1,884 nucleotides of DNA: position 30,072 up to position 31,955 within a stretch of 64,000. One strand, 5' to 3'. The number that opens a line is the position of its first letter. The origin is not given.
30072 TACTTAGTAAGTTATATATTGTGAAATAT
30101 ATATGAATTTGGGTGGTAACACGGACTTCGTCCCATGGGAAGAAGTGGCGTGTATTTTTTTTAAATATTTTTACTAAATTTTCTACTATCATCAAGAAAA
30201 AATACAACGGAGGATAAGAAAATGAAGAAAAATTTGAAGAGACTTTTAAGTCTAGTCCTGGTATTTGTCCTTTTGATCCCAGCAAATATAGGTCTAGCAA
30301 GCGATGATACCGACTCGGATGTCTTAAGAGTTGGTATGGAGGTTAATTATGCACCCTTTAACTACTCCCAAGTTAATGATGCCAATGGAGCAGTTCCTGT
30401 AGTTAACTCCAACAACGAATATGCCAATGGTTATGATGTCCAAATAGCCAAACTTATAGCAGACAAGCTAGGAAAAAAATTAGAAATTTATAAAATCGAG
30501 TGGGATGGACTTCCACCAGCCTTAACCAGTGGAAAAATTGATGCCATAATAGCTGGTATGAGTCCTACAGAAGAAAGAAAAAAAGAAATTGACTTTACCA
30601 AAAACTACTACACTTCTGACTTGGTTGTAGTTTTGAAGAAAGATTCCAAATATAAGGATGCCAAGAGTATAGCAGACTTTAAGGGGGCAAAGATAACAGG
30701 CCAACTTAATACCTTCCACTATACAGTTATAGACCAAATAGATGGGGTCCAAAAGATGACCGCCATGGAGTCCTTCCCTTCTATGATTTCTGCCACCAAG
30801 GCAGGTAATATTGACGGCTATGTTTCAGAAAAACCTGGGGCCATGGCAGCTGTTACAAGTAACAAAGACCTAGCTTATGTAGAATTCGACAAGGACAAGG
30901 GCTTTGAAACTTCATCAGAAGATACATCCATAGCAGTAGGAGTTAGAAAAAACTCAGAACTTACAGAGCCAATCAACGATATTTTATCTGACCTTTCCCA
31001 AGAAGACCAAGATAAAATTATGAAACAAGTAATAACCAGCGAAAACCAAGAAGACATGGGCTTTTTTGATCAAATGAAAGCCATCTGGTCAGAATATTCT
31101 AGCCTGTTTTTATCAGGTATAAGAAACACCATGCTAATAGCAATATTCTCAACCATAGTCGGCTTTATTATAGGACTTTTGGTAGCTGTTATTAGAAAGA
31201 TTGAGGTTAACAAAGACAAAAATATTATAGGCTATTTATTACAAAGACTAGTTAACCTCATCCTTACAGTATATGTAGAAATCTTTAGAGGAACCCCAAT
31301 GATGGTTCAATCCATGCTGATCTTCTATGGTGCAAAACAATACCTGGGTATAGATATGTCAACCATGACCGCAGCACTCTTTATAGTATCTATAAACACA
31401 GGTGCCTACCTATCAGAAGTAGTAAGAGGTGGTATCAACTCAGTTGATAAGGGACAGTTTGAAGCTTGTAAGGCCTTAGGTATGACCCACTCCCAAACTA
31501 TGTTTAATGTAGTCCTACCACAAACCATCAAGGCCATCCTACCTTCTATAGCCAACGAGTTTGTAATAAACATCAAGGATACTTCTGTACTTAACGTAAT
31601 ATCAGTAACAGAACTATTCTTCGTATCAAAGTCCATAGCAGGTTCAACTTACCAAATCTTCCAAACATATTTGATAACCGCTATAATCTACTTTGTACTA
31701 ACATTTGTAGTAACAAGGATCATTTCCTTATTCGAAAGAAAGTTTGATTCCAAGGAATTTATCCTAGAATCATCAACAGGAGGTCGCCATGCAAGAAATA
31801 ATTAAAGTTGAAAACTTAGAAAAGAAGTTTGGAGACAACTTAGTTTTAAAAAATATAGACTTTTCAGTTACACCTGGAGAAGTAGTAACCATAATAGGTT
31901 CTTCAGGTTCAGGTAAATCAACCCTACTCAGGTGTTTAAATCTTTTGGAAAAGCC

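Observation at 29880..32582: Lysine-type T-box riboswitch in front of a fused SBP-permease/ATPase polar amino-acid ABC importer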

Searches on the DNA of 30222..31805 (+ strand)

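Call 13: search_rna_families(sources=[L001, L002, L003, L004, L005, L006, L007, L008, L009, L010, L011, L012, L013, L014, L015, L016, L017, L018, L019], threshold=gathering, show_alignments=0)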
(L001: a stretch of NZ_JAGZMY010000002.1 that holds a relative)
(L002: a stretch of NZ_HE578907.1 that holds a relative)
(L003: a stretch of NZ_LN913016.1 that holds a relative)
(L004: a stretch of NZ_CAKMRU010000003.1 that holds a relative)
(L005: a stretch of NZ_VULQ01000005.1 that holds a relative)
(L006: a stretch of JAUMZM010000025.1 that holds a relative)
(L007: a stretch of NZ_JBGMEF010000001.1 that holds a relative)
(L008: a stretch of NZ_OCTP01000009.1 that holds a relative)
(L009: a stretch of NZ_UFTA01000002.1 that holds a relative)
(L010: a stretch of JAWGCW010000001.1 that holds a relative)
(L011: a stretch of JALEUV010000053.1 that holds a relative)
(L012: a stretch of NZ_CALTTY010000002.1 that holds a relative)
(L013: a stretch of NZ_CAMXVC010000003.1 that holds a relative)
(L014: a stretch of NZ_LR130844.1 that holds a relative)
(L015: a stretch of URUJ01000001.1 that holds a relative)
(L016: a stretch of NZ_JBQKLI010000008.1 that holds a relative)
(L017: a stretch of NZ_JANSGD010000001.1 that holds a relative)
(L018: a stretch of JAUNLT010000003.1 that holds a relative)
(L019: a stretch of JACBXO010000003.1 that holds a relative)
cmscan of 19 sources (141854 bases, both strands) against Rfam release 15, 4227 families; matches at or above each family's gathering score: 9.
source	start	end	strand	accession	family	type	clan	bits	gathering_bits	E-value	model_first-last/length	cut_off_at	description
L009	2716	2944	+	RF00230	T-box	Cis-reg; leader;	-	108.1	93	1.4e-22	1-219/219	no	T-box leader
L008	2679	2913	+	RF00230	T-box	Cis-reg; leader;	-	107.3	93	2.2e-22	1-219/219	no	T-box leader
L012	2710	2936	+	RF00230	T-box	Cis-reg; leader;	-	98.4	93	4.3e-20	1-219/219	no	T-box leader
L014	2706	2935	+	RF00230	T-box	Cis-reg; leader;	-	96.5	93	1.4e-19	1-219/219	no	T-box leader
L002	2669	2936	+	RF00230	T-box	Cis-reg; leader;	-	94.5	93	4.3e-19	1-219/219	no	T-box leader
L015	2708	2934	+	RF00230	T-box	Cis-reg; leader;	-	94.5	93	4.5e-19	1-219/219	no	T-box leader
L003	2660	2927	+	RF00230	T-box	Cis-reg; leader;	-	94.3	93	5e-19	1-219/219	no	T-box leader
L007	2711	2938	+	RF00230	T-box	Cis-reg; leader;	-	94.3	93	5e-19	1-219/219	no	T-box leader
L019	109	165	-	RF00555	L13_leader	Cis-reg; leader;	-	56.1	44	7.5e-06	1-60/60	no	Ribosomal protein L13 leader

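Call 14: search_rna_families(sources=[L020, L021, L022, L023, L024, L025, L026, L027, L028, L029, L030, L031, L032, L033, L034, L035, L036, L037, L038, L039], threshold=gathering, show_alignments=0)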
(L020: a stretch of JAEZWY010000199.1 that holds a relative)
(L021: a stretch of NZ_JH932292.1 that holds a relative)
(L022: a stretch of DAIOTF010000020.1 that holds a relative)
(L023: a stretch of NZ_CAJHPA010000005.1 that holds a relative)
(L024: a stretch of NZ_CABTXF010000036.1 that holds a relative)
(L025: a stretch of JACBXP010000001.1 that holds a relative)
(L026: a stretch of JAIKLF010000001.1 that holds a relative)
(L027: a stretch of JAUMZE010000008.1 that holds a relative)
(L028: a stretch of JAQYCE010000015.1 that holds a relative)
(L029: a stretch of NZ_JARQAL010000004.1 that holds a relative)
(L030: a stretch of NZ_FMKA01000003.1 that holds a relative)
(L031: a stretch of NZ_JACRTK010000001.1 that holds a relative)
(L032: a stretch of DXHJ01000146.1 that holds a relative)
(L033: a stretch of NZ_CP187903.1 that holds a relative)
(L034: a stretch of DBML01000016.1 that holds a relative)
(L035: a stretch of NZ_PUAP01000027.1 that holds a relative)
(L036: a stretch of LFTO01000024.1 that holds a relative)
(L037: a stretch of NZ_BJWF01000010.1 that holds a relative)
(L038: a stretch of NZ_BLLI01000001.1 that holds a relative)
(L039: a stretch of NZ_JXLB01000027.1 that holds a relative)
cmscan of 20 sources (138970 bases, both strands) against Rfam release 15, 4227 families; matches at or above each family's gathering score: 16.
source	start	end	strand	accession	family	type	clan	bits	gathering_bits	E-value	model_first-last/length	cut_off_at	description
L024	2731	2899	+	RF00168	Lysine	Cis-reg; riboswitch;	-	124.2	30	1.8e-32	1-182/182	no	Lysine riboswitch aptamer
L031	2595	2777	+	RF00168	Lysine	Cis-reg; riboswitch;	-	113.2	30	4.2e-29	1-182/182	no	Lysine riboswitch aptamer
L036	2511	2693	+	RF00168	Lysine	Cis-reg; riboswitch;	-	109.4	30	6.1e-28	1-182/182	no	Lysine riboswitch aptamer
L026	2662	2830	+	RF00168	Lysine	Cis-reg; riboswitch;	-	103.5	30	4.1e-26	1-182/182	no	Lysine riboswitch aptamer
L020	1020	1183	+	RF00168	Lysine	Cis-reg; riboswitch;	-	101.8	30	1.3e-25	1-182/182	no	Lysine riboswitch aptamer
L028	2727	2903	+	RF00168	Lysine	Cis-reg; riboswitch;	-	100.5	30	3.4e-25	1-182/182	no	Lysine riboswitch aptamer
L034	2725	2908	+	RF00168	Lysine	Cis-reg; riboswitch;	-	99.5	30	6.8e-25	1-182/182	no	Lysine riboswitch aptamer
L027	2608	2791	+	RF00168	Lysine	Cis-reg; riboswitch;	-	98.5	30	1.3e-24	1-182/182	no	Lysine riboswitch aptamer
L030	2266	2447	+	RF00168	Lysine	Cis-reg; riboswitch;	-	95.5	30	1.1e-23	1-182/182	no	Lysine riboswitch aptamer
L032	2754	2931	+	RF00168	Lysine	Cis-reg; riboswitch;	-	90.4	30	4e-22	1-182/182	no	Lysine riboswitch aptamer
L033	2651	2825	+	RF00168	Lysine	Cis-reg; riboswitch;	-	84.1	30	3.4e-20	1-182/182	no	Lysine riboswitch aptamer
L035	2614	2788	+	RF00168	Lysine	Cis-reg; riboswitch;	-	83.1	30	6.6e-20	1-182/182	no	Lysine riboswitch aptamer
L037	2553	2727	+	RF00168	Lysine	Cis-reg; riboswitch;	-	80.9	30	3.2e-19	1-182/182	no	Lysine riboswitch aptamer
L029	2716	2887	+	RF00168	Lysine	Cis-reg; riboswitch;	-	80.1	30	5.4e-19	1-182/182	no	Lysine riboswitch aptamer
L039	2601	2775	+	RF00168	Lysine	Cis-reg; riboswitch;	-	76.3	30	8.1e-18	1-182/182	no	Lysine riboswitch aptamer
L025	763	819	-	RF00555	L13_leader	Cis-reg; leader;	-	54.8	44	1.4e-05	1-60/60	no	Ribosomal protein L13 leader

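Call 15: search_rna_families(sources=[L040, L041, L042, L043, L044, L045, L046, L047, L048, L049, L050, L051, L052, L053, L054, L055, L056, L057, L058], threshold=gathering, show_alignments=0)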
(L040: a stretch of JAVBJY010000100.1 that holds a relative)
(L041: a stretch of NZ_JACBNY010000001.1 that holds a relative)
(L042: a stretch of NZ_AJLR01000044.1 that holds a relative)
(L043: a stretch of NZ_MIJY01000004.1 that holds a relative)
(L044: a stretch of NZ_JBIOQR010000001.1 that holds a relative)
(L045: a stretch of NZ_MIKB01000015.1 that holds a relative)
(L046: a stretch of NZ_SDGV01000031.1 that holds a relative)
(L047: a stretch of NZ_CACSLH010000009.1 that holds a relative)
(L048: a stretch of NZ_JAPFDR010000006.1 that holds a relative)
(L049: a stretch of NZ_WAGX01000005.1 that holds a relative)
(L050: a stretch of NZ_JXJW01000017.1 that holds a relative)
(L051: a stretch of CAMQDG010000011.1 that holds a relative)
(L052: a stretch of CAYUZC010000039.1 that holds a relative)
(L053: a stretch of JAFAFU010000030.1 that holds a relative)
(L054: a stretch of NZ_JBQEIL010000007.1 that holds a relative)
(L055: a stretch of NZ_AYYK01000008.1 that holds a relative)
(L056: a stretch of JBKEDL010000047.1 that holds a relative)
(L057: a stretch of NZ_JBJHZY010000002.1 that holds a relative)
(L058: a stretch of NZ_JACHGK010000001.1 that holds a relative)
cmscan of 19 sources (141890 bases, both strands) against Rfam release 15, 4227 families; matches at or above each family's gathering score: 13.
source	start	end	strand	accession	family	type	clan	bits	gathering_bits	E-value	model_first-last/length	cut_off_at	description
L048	2676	2861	+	RF00168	Lysine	Cis-reg; riboswitch;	-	103.5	30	4.1e-26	1-182/182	no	Lysine riboswitch aptamer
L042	2665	2848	+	RF00168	Lysine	Cis-reg; riboswitch;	-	102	30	1.2e-25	1-182/182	no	Lysine riboswitch aptamer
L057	2652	2833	+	RF00168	Lysine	Cis-reg; riboswitch;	-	101.3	30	1.9e-25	1-182/182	no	Lysine riboswitch aptamer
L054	2706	2886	+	RF00168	Lysine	Cis-reg; riboswitch;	-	100.7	30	3e-25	1-182/182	no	Lysine riboswitch aptamer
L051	2746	2964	+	RF00230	T-box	Cis-reg; leader;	-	98.6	93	3.8e-20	1-219/219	no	T-box leader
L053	2573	2754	+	RF00168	Lysine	Cis-reg; riboswitch;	-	94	30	3.3e-23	1-182/182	no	Lysine riboswitch aptamer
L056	2653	2826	+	RF00168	Lysine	Cis-reg; riboswitch;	-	87.9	30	2.4e-21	1-182/182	no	Lysine riboswitch aptamer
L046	2713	2890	+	RF00168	Lysine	Cis-reg; riboswitch;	-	87.5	30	3.2e-21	1-182/182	no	Lysine riboswitch aptamer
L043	2651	2822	+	RF00168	Lysine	Cis-reg; riboswitch;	-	87.1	30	4e-21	1-182/182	no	Lysine riboswitch aptamer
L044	2659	2832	+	RF00168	Lysine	Cis-reg; riboswitch;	-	86.9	30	4.6e-21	1-182/182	no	Lysine riboswitch aptamer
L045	2678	2849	+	RF00168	Lysine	Cis-reg; riboswitch;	-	86.6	30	6e-21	1-182/182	no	Lysine riboswitch aptamer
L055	2699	2875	+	RF00168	Lysine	Cis-reg; riboswitch;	-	84.7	30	2.2e-20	1-182/182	no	Lysine riboswitch aptamer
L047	2711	2885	+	RF00168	Lysine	Cis-reg; riboswitch;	-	83.3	30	6e-20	1-182/182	no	Lysine riboswitch aptamer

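Call 16: search_rna_families(sources=[L059, L060, L061, L062, L063, L064, L065, L066, L067, L068, L069, L070, L071, L072, L073, L074, L075, L076, L077, L078], threshold=gathering, show_alignments=0)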
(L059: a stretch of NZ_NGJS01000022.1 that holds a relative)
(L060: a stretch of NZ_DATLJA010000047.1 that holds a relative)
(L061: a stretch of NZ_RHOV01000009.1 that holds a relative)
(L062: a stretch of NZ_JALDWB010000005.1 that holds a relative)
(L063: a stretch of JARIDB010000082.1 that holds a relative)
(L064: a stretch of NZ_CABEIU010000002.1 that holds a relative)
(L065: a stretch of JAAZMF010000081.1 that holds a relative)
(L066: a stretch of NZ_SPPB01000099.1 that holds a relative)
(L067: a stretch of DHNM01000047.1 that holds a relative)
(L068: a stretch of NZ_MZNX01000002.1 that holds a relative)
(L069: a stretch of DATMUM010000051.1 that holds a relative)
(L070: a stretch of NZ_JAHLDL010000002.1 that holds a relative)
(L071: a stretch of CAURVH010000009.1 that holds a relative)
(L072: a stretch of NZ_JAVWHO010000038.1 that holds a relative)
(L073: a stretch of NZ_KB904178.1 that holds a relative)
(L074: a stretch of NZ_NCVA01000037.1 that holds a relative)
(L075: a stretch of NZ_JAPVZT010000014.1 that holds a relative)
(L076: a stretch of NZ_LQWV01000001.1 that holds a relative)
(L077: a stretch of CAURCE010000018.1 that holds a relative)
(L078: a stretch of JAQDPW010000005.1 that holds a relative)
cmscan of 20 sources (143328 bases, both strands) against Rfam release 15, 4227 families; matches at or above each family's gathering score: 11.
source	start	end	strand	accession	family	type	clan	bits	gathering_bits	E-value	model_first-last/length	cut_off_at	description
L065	155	336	+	RF00168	Lysine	Cis-reg; riboswitch;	-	106.6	30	4.5e-27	1-182/182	no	Lysine riboswitch aptamer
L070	2648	2828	+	RF00168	Lysine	Cis-reg; riboswitch;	-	104.6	30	1.9e-26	1-182/182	no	Lysine riboswitch aptamer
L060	2708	2889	+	RF00168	Lysine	Cis-reg; riboswitch;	-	104.3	30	2.3e-26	1-182/182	no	Lysine riboswitch aptamer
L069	2515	2696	+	RF00168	Lysine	Cis-reg; riboswitch;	-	100.9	30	2.6e-25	1-182/182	no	Lysine riboswitch aptamer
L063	2636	2817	+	RF00168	Lysine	Cis-reg; riboswitch;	-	99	30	9.9e-25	1-182/182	no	Lysine riboswitch aptamer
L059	2617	2791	+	RF00168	Lysine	Cis-reg; riboswitch;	-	94.3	30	2.6e-23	1-182/182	no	Lysine riboswitch aptamer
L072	1947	2121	+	RF00168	Lysine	Cis-reg; riboswitch;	-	85.2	30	1.6e-20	1-182/182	no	Lysine riboswitch aptamer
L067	2655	2827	+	RF00168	Lysine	Cis-reg; riboswitch;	-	77.9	30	2.7e-18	1-182/182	no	Lysine riboswitch aptamer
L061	2568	2756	+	RF00168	Lysine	Cis-reg; riboswitch;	-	71.2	30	2.9e-16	1-182/182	no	Lysine riboswitch aptamer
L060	7015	7097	+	RF01051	c-di-GMP-I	Cis-reg; riboswitch;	CL00126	69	35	4.4e-11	1-87/87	no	c-di-GMP-I riboswitch aptamer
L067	2271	2352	-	RF01699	Clostridiales-1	Gene; sRNA;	-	64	48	2.1e-11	69-157/166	no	Clostridiales-1 RNA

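Call 30: search_rna_families(sources=[L001, L004, L005, L011, L051, L009, L012, L007, L015], threshold=evalue, max_evalue=0.00001, show_alignments=9)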
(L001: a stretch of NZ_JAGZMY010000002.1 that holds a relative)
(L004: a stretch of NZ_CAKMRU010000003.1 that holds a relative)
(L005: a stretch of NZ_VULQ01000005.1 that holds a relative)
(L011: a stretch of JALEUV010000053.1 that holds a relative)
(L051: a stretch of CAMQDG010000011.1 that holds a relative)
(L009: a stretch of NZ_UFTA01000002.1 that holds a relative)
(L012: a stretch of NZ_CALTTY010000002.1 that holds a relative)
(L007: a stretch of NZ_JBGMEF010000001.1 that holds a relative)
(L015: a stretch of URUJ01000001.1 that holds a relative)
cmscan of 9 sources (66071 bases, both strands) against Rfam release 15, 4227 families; matches with E-value up to 0.00001: 9.
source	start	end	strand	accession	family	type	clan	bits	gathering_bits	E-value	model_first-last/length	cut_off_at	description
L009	2716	2944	+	RF00230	T-box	Cis-reg; leader;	-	108.1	93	6.4e-23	1-219/219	no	T-box leader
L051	2746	2964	+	RF00230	T-box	Cis-reg; leader;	-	98.6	93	1.8e-20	1-219/219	no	T-box leader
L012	2710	2936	+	RF00230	T-box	Cis-reg; leader;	-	98.4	93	2e-20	1-219/219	no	T-box leader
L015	2708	2934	+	RF00230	T-box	Cis-reg; leader;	-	94.5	93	2.1e-19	1-219/219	no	T-box leader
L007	2711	2938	+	RF00230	T-box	Cis-reg; leader;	-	94.3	93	2.3e-19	1-219/219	no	T-box leader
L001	2657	2924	+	RF00230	T-box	Cis-reg; leader;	-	90.4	93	2.3e-18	1-219/219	no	T-box leader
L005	2685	2953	+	RF00230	T-box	Cis-reg; leader;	-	90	93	3e-18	1-219/219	no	T-box leader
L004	2668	2935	+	RF00230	T-box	Cis-reg; leader;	-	88.3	93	7.9e-18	1-219/219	no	T-box leader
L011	2677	2906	+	RF00230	T-box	Cis-reg; leader;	-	87.1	93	1.7e-17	1-219/219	no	T-box leader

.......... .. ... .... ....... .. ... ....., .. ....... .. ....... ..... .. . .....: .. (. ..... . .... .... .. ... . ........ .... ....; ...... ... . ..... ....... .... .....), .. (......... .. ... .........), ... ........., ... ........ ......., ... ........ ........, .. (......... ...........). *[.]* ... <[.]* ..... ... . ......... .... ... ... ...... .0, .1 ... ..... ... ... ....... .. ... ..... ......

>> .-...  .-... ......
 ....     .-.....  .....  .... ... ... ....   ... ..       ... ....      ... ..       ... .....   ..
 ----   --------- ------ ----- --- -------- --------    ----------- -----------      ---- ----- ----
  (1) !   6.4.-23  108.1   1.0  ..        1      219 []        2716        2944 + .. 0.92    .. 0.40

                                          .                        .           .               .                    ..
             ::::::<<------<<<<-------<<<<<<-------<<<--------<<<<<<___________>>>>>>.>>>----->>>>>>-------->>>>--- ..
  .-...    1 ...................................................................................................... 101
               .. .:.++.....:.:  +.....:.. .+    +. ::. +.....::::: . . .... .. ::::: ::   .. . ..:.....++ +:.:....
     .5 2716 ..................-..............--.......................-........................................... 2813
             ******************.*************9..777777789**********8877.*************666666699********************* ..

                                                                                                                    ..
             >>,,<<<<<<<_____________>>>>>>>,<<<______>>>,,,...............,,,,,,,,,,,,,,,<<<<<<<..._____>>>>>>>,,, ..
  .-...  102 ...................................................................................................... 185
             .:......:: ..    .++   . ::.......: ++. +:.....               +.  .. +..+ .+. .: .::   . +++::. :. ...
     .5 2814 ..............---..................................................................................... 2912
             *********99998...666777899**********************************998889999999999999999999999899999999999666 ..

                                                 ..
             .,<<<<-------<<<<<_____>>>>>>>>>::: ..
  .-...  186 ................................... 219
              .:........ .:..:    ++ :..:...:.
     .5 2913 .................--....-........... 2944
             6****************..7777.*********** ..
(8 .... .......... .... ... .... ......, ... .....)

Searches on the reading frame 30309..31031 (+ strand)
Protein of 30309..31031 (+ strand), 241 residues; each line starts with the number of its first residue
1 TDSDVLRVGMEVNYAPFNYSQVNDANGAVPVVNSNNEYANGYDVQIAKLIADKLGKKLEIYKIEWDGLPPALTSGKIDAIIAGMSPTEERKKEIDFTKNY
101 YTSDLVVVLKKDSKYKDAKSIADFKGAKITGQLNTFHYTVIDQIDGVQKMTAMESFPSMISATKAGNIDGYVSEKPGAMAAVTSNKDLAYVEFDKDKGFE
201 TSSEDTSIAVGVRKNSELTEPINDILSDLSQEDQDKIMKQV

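Call 34: search_solved_structures(query=window:30309-31031:+, max_evalue=1e-10)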
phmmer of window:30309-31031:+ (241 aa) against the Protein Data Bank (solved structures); distinct sequences matched with E-value up to 1e-10: 34.
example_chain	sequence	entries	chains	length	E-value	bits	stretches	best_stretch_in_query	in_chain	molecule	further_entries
4zv1_A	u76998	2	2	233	2.8e-29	105.8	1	6-237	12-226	AncQR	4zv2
4prs_A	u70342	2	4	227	4.1e-25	92.1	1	37-238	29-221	ABC-type transporter, periplasmic subunit family 3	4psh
6svf_A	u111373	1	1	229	1.2e-24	90.6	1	37-233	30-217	Amino acid ABC transporter, periplasmic amino acid-binding protein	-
6h30_A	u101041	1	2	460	2.1e-24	89.8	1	40-240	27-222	Glutamine ABC transporter permease and substrate binding protein protein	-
4ymx_A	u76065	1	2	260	3e-24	89.3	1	36-237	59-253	ABC-type amino acid transport system, periplasmic component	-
6ggv_A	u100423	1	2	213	3.7e-24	89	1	37-229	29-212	Amino acid ABC transporter, periplasmic amino acid-binding protein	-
6ggp_A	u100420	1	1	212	5.2e-24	88.5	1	37-228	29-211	Amino acid ABC transporter, periplasmic amino acid-binding protein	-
6q3u_A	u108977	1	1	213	1.8e-23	86.7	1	39-229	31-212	Amino acid ABC transporter, periplasmic amino acid-binding protein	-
4i62_A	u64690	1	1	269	4e-22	82.3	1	8-238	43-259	Amino acid ABC transporter, periplasmic amino acid-binding protein, putative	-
5tuj_C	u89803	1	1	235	4.1e-22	82.3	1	6-197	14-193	Ancestral protein CDT-Anc1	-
5t0w_A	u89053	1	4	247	5.1e-22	82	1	6-197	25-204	AncCDT-1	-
4h5f_A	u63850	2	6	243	6.1e-20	75.2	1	14-232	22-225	Amino acid ABC superfamily ATP binding cassette transporter, binding protein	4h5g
8b5e_A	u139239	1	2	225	3e-16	63.2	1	40-240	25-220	ABC transporter permease subunit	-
6fxg_A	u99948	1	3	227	3e-16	63.1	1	40-240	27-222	Amino acid ABC transporter membrane protein PAAT family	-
4kpt_A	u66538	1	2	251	4.4e-16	62.6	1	39-240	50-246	Glutamine ABC transporter permease and substrate binding protein protein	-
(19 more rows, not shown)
